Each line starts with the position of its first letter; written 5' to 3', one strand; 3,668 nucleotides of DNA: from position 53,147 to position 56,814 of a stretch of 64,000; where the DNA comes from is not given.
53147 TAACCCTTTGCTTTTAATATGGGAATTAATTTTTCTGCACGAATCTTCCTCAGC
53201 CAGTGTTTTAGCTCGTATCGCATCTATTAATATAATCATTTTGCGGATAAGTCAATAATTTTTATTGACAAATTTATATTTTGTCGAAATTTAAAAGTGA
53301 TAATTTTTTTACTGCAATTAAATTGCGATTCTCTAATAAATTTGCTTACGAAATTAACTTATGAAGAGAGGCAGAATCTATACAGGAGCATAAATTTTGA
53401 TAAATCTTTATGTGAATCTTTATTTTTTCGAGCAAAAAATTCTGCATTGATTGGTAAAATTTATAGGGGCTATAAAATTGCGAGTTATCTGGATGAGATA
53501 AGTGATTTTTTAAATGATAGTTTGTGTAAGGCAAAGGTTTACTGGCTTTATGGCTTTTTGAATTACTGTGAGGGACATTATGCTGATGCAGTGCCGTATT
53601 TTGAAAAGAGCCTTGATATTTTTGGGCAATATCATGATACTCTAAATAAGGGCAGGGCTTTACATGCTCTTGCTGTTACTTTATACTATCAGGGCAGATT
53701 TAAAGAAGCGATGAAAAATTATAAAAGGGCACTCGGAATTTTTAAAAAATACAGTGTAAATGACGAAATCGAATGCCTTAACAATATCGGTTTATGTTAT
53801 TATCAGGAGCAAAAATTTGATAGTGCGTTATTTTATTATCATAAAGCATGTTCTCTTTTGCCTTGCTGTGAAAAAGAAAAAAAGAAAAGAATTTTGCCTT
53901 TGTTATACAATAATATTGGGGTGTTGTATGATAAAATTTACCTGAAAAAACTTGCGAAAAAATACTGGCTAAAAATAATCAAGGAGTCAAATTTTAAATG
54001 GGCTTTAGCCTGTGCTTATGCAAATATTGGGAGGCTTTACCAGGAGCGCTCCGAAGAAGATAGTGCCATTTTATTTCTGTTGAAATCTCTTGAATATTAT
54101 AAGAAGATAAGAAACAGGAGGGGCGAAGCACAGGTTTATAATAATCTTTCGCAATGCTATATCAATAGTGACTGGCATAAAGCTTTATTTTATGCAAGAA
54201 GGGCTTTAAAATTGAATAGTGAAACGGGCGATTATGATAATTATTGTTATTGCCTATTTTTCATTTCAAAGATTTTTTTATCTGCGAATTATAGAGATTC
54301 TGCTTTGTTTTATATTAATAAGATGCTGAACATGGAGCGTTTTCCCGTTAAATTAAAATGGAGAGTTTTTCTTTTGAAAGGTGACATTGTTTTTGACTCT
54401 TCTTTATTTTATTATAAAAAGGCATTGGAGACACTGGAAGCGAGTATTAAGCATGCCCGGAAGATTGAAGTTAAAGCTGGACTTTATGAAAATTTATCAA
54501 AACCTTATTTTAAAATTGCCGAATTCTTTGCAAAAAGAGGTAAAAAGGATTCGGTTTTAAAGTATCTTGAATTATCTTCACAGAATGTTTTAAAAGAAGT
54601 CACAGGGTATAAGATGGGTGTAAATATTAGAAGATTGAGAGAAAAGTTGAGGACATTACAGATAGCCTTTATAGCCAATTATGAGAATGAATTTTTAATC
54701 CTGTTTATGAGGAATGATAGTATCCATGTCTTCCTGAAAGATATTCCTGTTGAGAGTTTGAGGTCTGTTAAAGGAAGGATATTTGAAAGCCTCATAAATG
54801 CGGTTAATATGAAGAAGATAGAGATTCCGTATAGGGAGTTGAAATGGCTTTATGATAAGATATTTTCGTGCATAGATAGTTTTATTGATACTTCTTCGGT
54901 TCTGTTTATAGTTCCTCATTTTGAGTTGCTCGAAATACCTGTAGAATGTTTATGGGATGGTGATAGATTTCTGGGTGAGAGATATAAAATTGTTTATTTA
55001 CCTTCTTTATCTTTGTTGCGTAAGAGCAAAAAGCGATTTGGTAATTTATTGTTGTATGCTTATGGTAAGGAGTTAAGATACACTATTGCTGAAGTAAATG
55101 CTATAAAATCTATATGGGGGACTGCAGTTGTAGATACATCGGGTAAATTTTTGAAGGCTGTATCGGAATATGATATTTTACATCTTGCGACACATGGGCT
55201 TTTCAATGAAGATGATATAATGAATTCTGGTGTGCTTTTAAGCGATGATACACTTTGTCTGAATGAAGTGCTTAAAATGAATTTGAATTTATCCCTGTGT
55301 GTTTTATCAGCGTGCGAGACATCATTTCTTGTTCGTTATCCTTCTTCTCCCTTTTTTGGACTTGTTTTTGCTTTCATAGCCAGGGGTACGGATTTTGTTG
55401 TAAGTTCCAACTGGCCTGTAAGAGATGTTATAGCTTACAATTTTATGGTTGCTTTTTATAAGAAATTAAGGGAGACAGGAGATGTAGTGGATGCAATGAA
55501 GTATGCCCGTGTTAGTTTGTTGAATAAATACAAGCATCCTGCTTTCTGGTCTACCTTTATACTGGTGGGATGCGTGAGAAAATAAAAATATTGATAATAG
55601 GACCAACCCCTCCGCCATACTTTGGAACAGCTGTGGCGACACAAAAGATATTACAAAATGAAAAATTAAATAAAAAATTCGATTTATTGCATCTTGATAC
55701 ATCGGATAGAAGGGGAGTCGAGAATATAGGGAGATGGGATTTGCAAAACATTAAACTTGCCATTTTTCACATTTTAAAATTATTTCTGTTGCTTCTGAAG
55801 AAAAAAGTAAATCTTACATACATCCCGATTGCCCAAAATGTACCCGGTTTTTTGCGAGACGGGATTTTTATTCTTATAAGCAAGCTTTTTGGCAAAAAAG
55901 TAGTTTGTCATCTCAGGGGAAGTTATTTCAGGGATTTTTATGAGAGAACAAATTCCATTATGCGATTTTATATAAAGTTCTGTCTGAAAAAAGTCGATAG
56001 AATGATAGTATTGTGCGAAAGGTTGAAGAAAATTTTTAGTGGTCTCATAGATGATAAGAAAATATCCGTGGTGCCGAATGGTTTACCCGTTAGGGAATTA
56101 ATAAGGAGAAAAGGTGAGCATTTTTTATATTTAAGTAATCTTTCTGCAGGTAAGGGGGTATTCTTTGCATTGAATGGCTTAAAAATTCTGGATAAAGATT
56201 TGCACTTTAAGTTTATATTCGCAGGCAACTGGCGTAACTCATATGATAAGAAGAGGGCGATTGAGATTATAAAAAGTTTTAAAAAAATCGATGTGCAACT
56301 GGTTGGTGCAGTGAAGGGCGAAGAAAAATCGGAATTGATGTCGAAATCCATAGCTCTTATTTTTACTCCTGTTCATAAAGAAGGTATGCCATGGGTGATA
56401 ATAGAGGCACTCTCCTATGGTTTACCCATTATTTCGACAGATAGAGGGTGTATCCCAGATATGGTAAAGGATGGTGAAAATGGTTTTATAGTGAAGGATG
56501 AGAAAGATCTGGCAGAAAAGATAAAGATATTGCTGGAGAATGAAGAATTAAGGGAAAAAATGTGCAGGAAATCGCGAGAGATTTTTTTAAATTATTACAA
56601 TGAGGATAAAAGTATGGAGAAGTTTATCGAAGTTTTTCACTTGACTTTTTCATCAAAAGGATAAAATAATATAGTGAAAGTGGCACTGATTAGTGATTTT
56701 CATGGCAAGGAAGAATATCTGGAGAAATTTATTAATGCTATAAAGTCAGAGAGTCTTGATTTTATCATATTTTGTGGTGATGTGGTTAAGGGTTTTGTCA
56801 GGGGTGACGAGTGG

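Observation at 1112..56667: Lineage-specific sigma70 promoter geometry: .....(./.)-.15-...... instead of N17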

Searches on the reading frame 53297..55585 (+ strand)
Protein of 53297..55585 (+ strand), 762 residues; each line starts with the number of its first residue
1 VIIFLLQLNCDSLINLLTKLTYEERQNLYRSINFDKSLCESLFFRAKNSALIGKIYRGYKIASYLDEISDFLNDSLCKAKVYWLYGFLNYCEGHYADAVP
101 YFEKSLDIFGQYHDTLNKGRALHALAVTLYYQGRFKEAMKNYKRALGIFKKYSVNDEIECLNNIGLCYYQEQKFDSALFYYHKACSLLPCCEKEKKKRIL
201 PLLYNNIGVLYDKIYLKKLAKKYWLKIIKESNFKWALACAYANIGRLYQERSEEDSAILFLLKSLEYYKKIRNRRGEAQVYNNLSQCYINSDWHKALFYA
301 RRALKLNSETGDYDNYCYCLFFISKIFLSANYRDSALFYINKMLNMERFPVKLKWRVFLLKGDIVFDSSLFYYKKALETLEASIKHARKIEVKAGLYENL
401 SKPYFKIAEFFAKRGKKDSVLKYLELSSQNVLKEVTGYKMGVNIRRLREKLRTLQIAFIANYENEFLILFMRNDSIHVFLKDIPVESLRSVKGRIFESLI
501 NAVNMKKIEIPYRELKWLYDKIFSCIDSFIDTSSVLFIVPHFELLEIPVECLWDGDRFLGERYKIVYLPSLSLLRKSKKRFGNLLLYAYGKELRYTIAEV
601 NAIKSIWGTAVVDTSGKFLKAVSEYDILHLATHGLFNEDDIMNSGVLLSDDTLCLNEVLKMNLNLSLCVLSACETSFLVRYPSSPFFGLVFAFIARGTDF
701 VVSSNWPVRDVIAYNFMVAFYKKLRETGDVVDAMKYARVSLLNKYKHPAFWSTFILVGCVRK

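Call 7: search_protein_families(library=pfam, proteins=[window:53297-55585:+])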
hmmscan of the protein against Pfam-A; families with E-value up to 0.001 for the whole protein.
window:53297-55585:+ (762 aa): 8 families
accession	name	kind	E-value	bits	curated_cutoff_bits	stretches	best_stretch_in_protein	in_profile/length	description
PF12770.12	CHAT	-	9.7e-42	143.8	24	1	514-758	3-288/289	CHAT domain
PF13424.12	TPR_12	-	1.4e-25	89.7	30.1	2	79-151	3-77/77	Tetratricopeptide repeat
PF07719.23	TPR_2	-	1.2e-16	59.8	27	2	159-189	2-32/34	Tetratricopeptide repeat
PF00515.34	TPR_1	-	4.1e-14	52.1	27.8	2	159-189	2-32/34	Tetratricopeptide repeat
PF13374.12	TPR_10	-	1.4e-09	38.1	27.5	1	121-148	4-31/42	Tetratricopeptide repeat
PF13428.12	TPR_14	-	4.9e-08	33.3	23.5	0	120-150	2-32/44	Tetratricopeptide repeat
PF13181.12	TPR_8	-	8.1e-08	32.3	25.7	0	120-149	2-31/34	Tetratricopeptide repeat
PF13176.12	TPR_7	-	0.00081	19.7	27.9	0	121-147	1-27/36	Tetratricopeptide repeat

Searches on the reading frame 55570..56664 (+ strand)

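Call 22: search_protein_families(library=pfam, proteins=[window:55570-56664:+])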
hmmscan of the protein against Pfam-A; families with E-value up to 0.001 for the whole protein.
window:55570-56664:+ (364 aa): 5 families
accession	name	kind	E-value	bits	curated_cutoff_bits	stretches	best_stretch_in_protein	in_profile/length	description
PF00534.26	Glycos_transf_1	-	9.1e-27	94.1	26.4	1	177-336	10-170/172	Glycosyl transferases group 1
PF13692.12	Glyco_trans_1_4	-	4.6e-21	76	27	1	184-324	3-142/142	Glycosyl transferases group 1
PF13524.12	Glyco_trans_1_2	-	5.5e-09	36.5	25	1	211-353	12-143/144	Glycosyl transferase-like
PF13439.12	Glyco_transf_4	-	1.6e-05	25.4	28.5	1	101-173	88-167/170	Glycosyltransferase Family 4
PF13079.11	DUF3916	-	0.00081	19.6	22.3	0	99-132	71-104/151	Protein of unknown function (DUF3916)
